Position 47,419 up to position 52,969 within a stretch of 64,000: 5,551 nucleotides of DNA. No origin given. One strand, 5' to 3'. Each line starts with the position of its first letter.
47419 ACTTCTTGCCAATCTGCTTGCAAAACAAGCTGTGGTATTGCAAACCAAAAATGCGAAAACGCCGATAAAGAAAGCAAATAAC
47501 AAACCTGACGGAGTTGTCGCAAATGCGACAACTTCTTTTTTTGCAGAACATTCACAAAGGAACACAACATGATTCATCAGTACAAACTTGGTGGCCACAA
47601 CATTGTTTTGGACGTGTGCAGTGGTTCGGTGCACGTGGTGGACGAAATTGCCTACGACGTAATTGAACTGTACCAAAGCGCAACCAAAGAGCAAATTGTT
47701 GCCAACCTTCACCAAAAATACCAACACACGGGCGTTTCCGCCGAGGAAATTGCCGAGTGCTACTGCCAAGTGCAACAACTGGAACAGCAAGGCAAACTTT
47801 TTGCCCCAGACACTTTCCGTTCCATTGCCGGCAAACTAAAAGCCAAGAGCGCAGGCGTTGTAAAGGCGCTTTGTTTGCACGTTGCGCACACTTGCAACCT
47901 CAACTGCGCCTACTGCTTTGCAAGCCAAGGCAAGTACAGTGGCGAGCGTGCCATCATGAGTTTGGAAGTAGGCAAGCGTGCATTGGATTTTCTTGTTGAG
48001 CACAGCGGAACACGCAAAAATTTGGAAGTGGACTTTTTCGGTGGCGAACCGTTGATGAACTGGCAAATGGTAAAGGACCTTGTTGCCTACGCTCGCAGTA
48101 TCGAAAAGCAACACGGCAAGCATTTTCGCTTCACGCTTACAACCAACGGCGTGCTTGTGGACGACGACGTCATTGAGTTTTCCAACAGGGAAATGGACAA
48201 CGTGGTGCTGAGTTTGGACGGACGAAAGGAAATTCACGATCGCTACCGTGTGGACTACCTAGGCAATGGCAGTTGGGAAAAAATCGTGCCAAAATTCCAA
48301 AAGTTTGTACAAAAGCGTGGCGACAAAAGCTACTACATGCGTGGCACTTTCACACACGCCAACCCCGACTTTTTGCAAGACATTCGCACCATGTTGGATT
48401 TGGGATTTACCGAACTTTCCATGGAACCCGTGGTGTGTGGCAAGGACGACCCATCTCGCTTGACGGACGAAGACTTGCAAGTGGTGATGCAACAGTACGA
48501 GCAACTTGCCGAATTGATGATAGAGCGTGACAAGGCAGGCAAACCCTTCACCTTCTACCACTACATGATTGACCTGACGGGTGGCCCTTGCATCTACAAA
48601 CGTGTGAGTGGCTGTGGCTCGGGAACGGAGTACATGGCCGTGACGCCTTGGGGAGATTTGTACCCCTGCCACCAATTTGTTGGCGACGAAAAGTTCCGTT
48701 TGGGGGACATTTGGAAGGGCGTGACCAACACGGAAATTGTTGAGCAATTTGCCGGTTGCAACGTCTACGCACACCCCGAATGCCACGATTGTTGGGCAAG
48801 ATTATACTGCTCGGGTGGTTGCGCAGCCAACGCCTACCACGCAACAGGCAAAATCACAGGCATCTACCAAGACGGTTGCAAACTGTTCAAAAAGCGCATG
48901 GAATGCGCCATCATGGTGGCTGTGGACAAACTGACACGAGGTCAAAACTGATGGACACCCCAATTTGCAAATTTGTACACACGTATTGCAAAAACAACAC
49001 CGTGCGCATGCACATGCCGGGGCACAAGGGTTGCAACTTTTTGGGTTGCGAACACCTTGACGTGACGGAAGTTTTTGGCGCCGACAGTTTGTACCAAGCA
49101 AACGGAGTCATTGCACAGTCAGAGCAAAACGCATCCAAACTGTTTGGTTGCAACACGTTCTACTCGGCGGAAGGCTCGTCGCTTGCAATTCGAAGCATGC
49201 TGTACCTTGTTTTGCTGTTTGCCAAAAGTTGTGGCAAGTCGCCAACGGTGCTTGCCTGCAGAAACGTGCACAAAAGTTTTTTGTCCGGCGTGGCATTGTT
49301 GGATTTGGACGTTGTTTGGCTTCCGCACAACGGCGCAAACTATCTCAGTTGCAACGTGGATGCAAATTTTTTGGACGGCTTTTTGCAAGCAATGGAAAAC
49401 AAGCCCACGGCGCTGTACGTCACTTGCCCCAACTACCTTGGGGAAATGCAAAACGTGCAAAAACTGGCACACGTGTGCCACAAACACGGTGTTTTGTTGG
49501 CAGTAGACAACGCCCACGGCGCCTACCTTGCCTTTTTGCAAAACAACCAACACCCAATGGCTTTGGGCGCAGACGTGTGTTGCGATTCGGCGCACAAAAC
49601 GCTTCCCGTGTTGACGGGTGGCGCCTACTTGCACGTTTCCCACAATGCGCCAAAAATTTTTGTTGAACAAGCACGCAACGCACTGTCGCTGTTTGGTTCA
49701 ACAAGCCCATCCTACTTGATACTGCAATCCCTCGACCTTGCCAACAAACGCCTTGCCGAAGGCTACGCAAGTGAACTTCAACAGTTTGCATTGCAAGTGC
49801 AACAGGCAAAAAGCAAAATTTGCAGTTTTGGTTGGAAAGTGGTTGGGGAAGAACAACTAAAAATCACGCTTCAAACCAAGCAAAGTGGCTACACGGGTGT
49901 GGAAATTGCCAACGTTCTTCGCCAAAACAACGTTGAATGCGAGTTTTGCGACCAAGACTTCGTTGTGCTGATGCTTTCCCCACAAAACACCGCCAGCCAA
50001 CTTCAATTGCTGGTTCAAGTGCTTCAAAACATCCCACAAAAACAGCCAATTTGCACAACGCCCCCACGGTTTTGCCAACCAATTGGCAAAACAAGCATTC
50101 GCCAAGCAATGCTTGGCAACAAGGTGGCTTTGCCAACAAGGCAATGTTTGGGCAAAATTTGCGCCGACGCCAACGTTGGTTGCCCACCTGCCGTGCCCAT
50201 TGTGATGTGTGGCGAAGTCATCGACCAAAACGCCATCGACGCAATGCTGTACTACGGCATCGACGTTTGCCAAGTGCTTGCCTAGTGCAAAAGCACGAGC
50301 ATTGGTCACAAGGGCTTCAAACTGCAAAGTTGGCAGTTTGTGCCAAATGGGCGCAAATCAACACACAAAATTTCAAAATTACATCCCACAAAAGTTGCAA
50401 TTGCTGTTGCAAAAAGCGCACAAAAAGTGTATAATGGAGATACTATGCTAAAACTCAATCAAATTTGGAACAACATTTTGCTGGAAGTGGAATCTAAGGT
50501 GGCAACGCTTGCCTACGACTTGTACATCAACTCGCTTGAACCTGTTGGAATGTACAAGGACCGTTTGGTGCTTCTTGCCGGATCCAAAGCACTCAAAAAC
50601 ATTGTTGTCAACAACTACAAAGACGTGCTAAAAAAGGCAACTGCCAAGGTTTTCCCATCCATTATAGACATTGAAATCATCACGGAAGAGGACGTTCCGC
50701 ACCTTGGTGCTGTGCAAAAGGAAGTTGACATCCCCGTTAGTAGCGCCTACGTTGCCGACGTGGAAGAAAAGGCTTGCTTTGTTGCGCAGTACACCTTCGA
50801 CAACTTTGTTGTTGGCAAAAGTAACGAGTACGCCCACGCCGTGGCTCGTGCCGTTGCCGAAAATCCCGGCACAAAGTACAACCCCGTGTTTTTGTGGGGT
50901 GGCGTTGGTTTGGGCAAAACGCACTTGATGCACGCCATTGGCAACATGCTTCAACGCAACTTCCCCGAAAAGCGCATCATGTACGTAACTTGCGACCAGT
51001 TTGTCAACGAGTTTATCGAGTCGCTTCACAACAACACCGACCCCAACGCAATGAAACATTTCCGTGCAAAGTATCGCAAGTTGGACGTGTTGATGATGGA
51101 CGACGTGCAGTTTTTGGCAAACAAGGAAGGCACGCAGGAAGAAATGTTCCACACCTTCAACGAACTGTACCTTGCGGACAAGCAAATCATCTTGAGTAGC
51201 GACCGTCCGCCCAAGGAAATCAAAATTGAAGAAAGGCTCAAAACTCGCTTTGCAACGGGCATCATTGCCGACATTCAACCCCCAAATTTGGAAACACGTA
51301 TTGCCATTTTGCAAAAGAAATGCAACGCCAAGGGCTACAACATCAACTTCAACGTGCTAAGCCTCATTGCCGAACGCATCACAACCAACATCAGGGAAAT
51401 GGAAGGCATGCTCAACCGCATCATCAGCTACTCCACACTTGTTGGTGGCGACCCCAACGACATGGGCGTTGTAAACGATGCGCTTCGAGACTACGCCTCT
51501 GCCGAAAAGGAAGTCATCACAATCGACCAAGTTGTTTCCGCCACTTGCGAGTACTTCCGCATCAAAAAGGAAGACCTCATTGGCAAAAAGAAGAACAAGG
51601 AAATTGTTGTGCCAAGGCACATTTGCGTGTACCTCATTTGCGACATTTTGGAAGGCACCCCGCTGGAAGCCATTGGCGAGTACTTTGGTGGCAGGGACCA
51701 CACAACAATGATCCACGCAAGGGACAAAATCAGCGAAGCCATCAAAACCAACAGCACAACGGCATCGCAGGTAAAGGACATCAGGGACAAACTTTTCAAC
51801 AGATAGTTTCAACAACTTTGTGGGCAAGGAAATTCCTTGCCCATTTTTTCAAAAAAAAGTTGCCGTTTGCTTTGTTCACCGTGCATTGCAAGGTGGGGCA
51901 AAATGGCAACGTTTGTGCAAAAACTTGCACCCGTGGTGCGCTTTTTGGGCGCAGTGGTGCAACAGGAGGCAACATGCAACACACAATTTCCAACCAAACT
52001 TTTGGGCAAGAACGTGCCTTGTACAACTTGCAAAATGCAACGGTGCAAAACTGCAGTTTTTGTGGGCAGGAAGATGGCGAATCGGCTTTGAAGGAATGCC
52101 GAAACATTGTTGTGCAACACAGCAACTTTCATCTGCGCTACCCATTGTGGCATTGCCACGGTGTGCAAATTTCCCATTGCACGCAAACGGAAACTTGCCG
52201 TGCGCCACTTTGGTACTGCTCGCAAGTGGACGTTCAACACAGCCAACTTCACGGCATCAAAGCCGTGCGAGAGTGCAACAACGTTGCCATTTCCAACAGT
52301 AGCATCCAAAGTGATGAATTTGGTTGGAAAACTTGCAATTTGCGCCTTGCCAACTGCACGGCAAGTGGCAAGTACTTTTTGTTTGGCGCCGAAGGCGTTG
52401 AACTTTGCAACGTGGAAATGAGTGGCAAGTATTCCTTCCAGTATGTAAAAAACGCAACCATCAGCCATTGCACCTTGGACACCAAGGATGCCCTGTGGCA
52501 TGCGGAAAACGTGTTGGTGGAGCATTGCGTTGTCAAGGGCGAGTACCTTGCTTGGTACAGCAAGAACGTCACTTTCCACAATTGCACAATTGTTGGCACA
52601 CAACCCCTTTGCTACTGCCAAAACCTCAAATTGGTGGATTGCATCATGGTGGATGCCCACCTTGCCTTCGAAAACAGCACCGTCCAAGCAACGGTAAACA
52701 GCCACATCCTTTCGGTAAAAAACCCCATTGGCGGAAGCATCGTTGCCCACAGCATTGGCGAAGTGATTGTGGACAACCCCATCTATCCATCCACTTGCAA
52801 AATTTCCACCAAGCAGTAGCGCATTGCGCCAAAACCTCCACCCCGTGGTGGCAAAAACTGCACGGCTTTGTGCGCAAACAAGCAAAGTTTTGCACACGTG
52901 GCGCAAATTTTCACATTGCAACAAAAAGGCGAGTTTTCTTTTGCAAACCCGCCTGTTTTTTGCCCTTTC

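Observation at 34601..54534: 259-bp inverted repeats (junction element + RHS fragment) bracket a 19.4-kb segment holding dnaA and a tyrosine recombinase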

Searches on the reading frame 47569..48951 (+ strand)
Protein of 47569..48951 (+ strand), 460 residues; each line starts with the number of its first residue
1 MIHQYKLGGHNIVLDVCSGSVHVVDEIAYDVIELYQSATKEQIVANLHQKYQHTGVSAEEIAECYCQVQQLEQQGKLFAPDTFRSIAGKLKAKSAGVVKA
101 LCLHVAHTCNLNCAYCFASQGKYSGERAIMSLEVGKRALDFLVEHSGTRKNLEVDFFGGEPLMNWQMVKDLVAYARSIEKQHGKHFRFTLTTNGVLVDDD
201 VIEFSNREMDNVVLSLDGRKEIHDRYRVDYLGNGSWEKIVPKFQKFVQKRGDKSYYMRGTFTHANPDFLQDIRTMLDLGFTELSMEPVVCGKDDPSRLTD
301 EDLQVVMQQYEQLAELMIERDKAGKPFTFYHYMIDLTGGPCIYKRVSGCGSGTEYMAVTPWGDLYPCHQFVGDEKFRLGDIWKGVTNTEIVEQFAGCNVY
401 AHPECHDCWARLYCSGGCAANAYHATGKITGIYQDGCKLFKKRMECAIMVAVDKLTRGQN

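Call 7: search_protein_families(library=pfam, proteins=[window:47569-48951:+], max_evalue=0.01)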
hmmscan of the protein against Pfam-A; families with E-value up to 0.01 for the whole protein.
window:47569-48951:+ (460 aa): 4 families
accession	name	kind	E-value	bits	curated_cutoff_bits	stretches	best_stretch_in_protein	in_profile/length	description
PF04055.27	Radical_SAM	-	8.6e-15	55.7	29.5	1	106-248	4-138/166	Radical SAM superfamily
PF13353.11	Fer4_12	-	6.5e-11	43.1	22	1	102-220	8-117/137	4Fe-4S single cluster domain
PF13186.11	SPASM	-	0.00084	20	21.5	1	349-409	1-67/67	Iron-sulfur cluster-binding domain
PF05402.18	PqqD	-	0.0045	17.7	23.4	0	12-58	3-47/67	Coenzyme PQQ synthesis protein D (PqqD)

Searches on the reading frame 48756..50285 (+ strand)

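Call 7: search_protein_families(library=pfam, proteins=[window:48756-50285:+], max_evalue=0.01)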
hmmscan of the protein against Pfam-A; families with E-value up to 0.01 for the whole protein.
window:48756-50285:+ (509 aa): 6 families
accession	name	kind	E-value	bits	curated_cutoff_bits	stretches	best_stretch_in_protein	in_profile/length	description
PF01276.26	OKR_DC_1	-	1.7e-33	116.4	27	1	68-345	1-303/417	Orn/Lys/Arg decarboxylase, major domain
PF01053.26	Cys_Met_Meta_PP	-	1e-06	28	27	1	201-282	122-199/381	Cys/Met metabolism PLP-dependent enzyme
PF00266.25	Aminotran_5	-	0.00013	21.5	21.5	1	219-283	142-203/371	Aminotransferase class-V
PF00155.27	Aminotran_1_2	-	0.0021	17.7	19.7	1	152-366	81-301/361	Aminotransferase class I and II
PF03711.20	OKR_DC_1_C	-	0.0052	17.5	24.2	0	449-494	56-101/132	Orn/Lys/Arg decarboxylase, C-terminal domain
PF05889.19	SepSecS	-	0.0068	15.6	21.1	1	165-296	104-238/389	O-phosphoseryl-tRNA(Sec) selenium transferase, SepSecS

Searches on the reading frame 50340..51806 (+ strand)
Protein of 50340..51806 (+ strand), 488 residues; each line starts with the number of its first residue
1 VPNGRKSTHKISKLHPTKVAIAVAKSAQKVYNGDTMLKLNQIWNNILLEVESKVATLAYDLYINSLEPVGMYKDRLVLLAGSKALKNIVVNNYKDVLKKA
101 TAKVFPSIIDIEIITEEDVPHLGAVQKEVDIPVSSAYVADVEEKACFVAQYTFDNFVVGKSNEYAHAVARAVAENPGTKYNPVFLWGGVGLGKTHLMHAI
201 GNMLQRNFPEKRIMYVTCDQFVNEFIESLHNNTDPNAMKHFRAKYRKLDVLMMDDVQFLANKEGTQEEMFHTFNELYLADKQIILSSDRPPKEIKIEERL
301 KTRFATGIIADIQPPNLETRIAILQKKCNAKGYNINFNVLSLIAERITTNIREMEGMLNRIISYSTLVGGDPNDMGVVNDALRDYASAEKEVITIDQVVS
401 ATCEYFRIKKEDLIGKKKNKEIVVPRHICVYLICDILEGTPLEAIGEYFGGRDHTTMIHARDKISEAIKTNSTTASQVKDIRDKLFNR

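Call 7: search_protein_families(library=pfam, proteins=[window:50340-51806:+], max_evalue=0.01)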
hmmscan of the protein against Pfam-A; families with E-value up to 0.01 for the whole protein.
window:50340-51806:+ (488 aa): 7 families
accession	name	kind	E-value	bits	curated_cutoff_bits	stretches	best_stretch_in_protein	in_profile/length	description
PF00308.24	Bac_DnaA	-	9.1e-67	224.7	23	1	150-310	4-161/162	Bacterial DnaA ATPAse domain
PF08299.17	Bac_DnaA_C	-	3.6e-23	81.8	31.5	1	395-464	1-69/69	Bacterial dnaA protein helix-turn-helix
PF01695.23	IstB_IS21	-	8.4e-08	32.4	24.1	1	183-290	95-195/238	IstB-like ATP binding protein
PF03969.22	AFG1_ATPase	-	7e-06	25.7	27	1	180-199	61-80/361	AFG1-like ATPase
PF11638.13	DnaA_N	-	1.3e-05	25.2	24.6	1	40-101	1-63/65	DnaA N-terminal domain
PF00004.35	AAA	-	2.3e-05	25.3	21.2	1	183-277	1-89/131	ATPase family associated with various cellular activities (AAA)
PF13401.12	AAA_22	-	0.00025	21.8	27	1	183-277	8-108/130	AAA domain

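Call 23: search_protein_families(library=ncbifam, proteins=[window:50340-51806:+], max_evalue=0.001)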
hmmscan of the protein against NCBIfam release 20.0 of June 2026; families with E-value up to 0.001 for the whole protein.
window:50340-51806:+ (488 aa): 16 families
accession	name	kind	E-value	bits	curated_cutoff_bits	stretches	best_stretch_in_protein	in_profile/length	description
TIGR00362.1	DnaA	equivalog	7e-144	480.1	343.9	1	43-485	1-437/437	chromosomal replication initiator protein DnaA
NF001154.0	PRK00149.3-3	equivalog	8.1e-95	318.5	410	1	42-486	10-459/462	chromosomal replication initiator protein DnaA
NF009087.0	PRK12422.1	equivalog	1.2e-56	192.8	657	1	150-484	107-442/455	chromosomal replication initiator protein DnaA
TIGR03420.1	DnaA_homol_Hda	equivalog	6.3e-30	104.4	194.8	1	150-365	11-209/226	DnaA regulatory inactivator Hda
NF005982.0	PRK08084.1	equivalog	8.9e-16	58.2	268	1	151-361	19-213/235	DnaA inactivator Hda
NF005992.0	PRK08116.1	subfamily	6.6e-14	51.7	189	1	149-306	80-235/269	hypothetical protein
NF038214.1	IS21_help_AAA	equivalog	9.5e-13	48.4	200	1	143-292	52-195/232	IS21-like element helper ATPase IstB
NF005304.0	PRK06835.1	equivalog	3.3e-11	42.9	215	1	173-295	176-294/330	ATP-binding protein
NF005378.0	PRK06921.1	subfamily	1.9e-10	40.3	207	1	170-304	107-240/266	hypothetical protein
NF040713.1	ZapE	equivalog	1.8e-08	34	140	1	171-306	43-174/344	cell division protein ZapE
NF006485.0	PRK08903.1-5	equivalog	2.6e-08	33.8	289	1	152-379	16-222/233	DnaA regulatory inactivator Hda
NF006505.0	PRK08939.1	equivalog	2e-07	30.6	228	1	172-256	147-226/306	primosomal protein DnaI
NF009043.0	PRK12377.1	subfamily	1.5e-06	28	389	1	151-261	71-177/248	ATP-binding protein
NF006486.0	PRK08903.1-6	equivalog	2.8e-06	27.1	307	1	235-368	76-203/222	DnaA regulatory inactivator Hda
NF005931.1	PRK07952.1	equivalog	0.00018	21.1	357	1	151-259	69-175/246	replicative helicase loader DnaC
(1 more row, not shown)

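Call 30: find_related_loci(query=window:50445-51806:+, collection=genome_contigs, flank=10000)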
Query window:50445-51806:+ (453 aa) in genome_contigs; peptide patterns used: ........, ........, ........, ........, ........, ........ (x = any residue, [..] = any of these).
599 stretches matched a pattern (row limit reached: there are more); 516 encode a relative of the query (tblastn E <= 1e-3); the best 80 are kept; 80 distinct loci.
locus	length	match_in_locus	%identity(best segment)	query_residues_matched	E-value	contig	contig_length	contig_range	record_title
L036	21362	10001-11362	83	1-453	0e+0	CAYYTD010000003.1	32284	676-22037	MAG TPA_asm: uncultured Oscillospiraceae bacterium isolate SRP313737_co1_149 genome assembly, contig: NODE_2199_length_3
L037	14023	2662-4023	82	1-453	0e+0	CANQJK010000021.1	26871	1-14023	MAG: uncultured Clostridia bacterium isolate Lapin-032__bin128 genome assembly, contig: Lapin-032__NODE_2844_length_2687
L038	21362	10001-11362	82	1-453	0e+0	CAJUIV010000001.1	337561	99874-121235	MAG TPA_asm: uncultured Christensenellaceae bacterium isolate MGBC143961 genome assembly, contig: MGBC143961.1, whole ge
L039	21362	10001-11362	83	1-453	0e+0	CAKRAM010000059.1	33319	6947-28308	MAG: uncultured Clostridia bacterium isolate REFINED_METABAT215_TOP10_CONTIGS_1500_ASSEMBLY_K127_MEGAHIT__Hadza_MoBio_ha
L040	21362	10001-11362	80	1-453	0e+0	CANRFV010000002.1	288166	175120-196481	MAG: uncultured Clostridia bacterium isolate Lapin-023__bin100 genome assembly, contig: Lapin-023__NODE_10_length_288166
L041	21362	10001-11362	81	1-453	0e+0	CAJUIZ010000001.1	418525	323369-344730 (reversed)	MAG TPA_asm: uncultured Christensenellaceae bacterium isolate MGBC153675 genome assembly, contig: MGBC153675.1, whole ge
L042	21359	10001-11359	80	1-453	0e+0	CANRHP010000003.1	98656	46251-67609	MAG: uncultured Clostridia bacterium isolate Lapin-032__bin130 genome assembly, contig: Lapin-032__NODE_353_length_98656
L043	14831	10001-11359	80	1-453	0e+0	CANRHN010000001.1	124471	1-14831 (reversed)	MAG: uncultured Clostridia bacterium isolate Lapin-032__bin20 genome assembly, contig: Lapin-032__NODE_228_length_124471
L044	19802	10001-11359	80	1-453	0e+0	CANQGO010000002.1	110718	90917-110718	MAG: uncultured Clostridia bacterium isolate Lapin-032__bin16 genome assembly, contig: Lapin-032__NODE_291_length_110718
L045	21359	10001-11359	80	1-453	0e+0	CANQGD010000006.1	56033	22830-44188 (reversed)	MAG: uncultured Clostridia bacterium isolate Lapin-005__bin73 genome assembly, contig: Lapin-005__NODE_681_length_56033_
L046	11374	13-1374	79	1-453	0e+0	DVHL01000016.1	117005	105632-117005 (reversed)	MAG TPA_asm: Candidatus Fimimonas gallinarum isolate CHK121-14286 CHK121__C132229_L117005_ERR2241889, whole genome shotg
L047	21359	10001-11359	80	1-453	0e+0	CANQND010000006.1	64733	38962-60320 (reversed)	MAG: uncultured Clostridia bacterium isolate Lapin-012__bin87 genome assembly, contig: Lapin-012__NODE_853_length_64733_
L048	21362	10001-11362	81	1-453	0e+0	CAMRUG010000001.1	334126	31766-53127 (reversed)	MAG TPA_asm: uncultured Clostridia bacterium isolate SRR13573575_bin.43_metawrap_v1.3_MAG genome assembly, contig: NODE.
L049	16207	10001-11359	81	1-453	0e+0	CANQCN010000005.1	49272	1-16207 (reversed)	MAG: uncultured Clostridia bacterium isolate Lapin-002__bin65 genome assembly, contig: Lapin-002__NODE_890_length_49272_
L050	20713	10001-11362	78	1-453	0e+0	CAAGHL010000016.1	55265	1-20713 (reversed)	MAG TPA_asm: Clostridia bacterium, isolate HGM11380, WGS project CAAGHL010000000 data, contig: SRS476271_15_k119_41964,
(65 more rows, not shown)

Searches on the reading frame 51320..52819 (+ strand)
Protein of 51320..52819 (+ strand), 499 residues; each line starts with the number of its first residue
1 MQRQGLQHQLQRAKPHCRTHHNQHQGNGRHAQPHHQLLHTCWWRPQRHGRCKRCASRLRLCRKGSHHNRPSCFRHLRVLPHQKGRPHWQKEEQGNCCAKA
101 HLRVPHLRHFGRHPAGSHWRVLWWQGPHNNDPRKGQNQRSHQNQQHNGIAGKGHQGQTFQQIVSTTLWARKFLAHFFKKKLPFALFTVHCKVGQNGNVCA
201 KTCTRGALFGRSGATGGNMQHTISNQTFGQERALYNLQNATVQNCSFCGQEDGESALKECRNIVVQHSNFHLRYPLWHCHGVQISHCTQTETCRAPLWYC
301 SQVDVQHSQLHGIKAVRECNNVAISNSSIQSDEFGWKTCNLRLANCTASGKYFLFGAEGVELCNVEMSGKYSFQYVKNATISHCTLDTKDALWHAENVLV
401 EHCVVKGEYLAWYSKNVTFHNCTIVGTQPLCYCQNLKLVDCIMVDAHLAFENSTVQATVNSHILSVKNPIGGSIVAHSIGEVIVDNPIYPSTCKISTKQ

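Call 7: search_protein_families(library=pfam, proteins=[window:51320-52819:+], max_evalue=0.01)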
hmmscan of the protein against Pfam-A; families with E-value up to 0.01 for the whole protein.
window:51320-52819:+ (499 aa): 2 families
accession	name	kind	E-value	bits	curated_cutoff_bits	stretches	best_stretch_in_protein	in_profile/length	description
PF12541.14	DUF3737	-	1.5e-106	356.1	23.9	1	222-495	2-274/275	Protein of unknown function (DUF3737)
PF13229.12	Beta_helix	-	0.00054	20.1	25.9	0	317-425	6-111/158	Right handed beta helix region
